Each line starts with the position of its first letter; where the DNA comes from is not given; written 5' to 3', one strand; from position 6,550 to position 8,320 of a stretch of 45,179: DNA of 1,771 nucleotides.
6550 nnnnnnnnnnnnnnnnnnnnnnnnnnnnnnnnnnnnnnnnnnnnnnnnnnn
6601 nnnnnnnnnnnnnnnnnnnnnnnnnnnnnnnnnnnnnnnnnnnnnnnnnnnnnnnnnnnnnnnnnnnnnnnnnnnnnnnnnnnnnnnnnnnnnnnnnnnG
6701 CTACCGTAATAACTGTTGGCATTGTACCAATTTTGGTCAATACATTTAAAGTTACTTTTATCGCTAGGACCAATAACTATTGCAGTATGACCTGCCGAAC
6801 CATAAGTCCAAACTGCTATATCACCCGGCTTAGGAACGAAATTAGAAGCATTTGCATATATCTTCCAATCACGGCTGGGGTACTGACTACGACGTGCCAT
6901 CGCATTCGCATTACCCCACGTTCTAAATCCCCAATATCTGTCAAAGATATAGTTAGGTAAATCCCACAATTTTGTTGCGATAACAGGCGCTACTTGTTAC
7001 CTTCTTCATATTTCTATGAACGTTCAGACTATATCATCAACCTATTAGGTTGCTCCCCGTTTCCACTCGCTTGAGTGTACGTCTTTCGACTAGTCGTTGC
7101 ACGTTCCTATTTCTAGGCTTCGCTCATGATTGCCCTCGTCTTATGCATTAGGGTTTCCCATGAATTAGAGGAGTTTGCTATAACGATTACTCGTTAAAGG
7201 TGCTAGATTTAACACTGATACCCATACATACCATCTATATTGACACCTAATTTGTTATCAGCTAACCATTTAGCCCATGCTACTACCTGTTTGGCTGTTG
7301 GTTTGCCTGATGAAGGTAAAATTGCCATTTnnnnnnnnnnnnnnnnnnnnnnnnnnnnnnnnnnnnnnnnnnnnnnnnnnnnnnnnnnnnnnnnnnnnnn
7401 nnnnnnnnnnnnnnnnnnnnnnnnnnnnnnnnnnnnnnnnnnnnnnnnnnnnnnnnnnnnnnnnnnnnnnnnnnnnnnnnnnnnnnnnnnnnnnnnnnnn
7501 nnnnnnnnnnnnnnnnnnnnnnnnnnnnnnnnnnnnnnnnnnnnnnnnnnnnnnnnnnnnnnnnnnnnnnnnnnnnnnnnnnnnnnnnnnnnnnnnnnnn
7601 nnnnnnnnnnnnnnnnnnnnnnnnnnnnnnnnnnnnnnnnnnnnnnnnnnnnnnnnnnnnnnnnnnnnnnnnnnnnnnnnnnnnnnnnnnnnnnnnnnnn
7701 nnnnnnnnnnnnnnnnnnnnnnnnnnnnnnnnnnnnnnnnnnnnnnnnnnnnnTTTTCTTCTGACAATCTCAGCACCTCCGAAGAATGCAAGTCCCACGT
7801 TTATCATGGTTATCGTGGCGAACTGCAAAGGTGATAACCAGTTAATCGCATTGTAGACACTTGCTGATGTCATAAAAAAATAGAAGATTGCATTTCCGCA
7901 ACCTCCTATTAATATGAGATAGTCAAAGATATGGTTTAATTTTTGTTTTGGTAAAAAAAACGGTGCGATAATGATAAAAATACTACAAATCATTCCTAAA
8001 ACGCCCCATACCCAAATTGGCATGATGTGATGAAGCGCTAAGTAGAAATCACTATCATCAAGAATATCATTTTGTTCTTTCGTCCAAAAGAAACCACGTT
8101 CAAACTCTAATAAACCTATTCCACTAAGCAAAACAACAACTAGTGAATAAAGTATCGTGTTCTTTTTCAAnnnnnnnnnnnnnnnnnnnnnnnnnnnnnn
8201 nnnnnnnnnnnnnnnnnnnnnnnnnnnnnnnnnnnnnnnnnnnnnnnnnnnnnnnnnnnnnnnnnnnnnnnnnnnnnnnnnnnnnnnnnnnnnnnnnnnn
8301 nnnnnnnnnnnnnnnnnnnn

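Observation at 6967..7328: Group I intron splits the CHAP active site of the tail-associated peptidoglycan hydrolase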

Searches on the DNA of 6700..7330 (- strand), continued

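Call 52: search_dna_similar(query=window:6700-6966:-, collection=phages, mode=distant, max_rows=60, rows=spread)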
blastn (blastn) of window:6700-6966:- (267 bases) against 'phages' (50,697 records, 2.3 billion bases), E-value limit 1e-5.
Records with a match: 188; places in all: 190; records where one place covers at least 80% of the query: 11.
Best place of each record, by identity: 90-95% 3; 80-90% 73; 60-80% 112.
By first word of the organism name: Staphylococcus 186; Phietavirus 1; Dubowvirus 1.
By host as written in the record: Staphylococcus aureus 62; - 29; Staphylococcus pseudintermedius 14; Staphylococcus aureus RN4220 6; Staphylococcus aureus subsp. aureus RN4220 6; Staphylococcus epidermidis 5; Staphylococcus pseudintermedius E140 5; Staphylococcus hominis 4; and 42 more.
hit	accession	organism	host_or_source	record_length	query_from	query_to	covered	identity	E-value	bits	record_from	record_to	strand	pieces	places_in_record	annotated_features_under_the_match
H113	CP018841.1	Staphylococcus phage HOB 14.1.R1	Staphylococcus epidermidis 14.1.R1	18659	1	240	90%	80.4%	1e-55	222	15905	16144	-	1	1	record has no annotation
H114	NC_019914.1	Staphylococcus phage StB27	Staphylococcus hominis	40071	1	242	91%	73.6%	7e-34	149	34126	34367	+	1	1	tail associated cell-wall hydrolase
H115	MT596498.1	Staphylococcus phage vB_SepS_BE01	Staphylococcus epidermidis F12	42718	1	264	99%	65.9%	2e-8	64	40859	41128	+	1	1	glucosaminidase domain-containing protein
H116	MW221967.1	Staphylococcus phage PMBT9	wash water of piglets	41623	1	240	90%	68.4%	2e-15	88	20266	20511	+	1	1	lysin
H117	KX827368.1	Staphylococcus phage SpT5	Staphylococcus pseudintermedius strain ...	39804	1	161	60%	70.8%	6e-9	67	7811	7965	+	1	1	atl: bifunctional endolysin precursor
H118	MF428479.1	Staphylococcus phage SN11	Staphylococcus pseudintermedius E140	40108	1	161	60%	70.8%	6e-9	67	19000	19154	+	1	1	bifunctional autolysin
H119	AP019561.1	Staphylococcus phage SP197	Staphylococcus pseudintermedius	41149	1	161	60%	70.8%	6e-9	67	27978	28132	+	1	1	N-acetylmuramoyl-L-alanine amidase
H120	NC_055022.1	Staphylococcus phage SP197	Staphylococcus pseudintermedius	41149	1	161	60%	70.8%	6e-9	67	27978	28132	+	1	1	tail associated cell-wall hydrolase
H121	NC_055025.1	Staphylococcus phage vB_SpsM_WIS42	Staphylococcus pseudintermedius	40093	1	161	60%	70.8%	6e-9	67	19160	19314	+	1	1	tail associated cell-wall hydrolase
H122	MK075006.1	Staphylococcus phage phiSP119-3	Staphylococcus pseudintermedius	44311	1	161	60%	69.6%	3e-6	58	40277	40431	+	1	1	bifunctional autolysin Atl / N-acetylmuramoyl-L-alanine amidase / ...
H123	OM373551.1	Staphylococcus phage vB_SpsX-DS3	Staphylococcus pseudintermedius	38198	1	161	60%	69.6%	3e-6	58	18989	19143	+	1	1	record has no annotation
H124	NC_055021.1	Staphylococcus phage SP120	Staphylococcus pseudintermedius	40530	1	161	60%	69.6%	3e-6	58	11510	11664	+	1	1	tail associated cell-wall hydrolase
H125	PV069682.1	Staphylococcus phage vB_Sau_JK1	Staphylococcus aureus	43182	1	71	27%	83.1%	1e-11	75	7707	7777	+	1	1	tail associated cell-wall hydrolase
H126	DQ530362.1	Staphylococcus phage phinm4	-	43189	1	71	27%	83.1%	1e-11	75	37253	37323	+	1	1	cell wall hydrolase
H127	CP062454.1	Staphylococcus phage ECel-2020a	Staphylococcus aureus NAS_AN_030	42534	1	71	27%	83.1%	1e-11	75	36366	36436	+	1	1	record has no annotation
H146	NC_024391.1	Staphylococcus phage DW2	Staphylococcus aureus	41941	1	71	27%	80.3%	6e-9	66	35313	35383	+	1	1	similar to tail tip hydrolase; coding region may be disrupted by ...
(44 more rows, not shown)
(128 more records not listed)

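Call 53: get_annotated_region(hit=H146, flank=700)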
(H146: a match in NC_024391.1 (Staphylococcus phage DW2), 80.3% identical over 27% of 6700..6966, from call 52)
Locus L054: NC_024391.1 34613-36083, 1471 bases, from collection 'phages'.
description: Staphylococcus phage DW2, complete genome.
organism: Staphylococcus phage DW2 (NCBI taxid 1464127)
taxonomy: Viruses; Duplodnaviria; Heunggongvirae; Uroviricota; Caudoviricetes; Azeredovirinae; Phietavirus
host: Staphylococcus aureus; source: farm yard effluent; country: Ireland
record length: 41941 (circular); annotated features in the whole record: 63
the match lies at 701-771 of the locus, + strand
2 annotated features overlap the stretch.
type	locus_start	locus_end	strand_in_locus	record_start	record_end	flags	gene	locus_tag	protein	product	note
CDS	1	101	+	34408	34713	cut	-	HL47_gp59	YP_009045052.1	DUF2951 family protein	ORF59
misc_feature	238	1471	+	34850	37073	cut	-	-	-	-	similar to tail tip hydrolase; coding region may be disrupted by insertion or may contain intron; represents DW2_60 and ...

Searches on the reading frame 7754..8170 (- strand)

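Call 59: search_protein_families(library=phrogs, proteins=[window:7754-8170:-], max_evalue=0.00001)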
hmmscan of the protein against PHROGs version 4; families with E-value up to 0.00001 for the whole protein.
window:7754-8170:- (139 aa): 1 family
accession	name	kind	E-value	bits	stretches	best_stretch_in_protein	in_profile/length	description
phrog_2968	-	tail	6.8e-54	182.8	1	1-139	4-142/143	tail protein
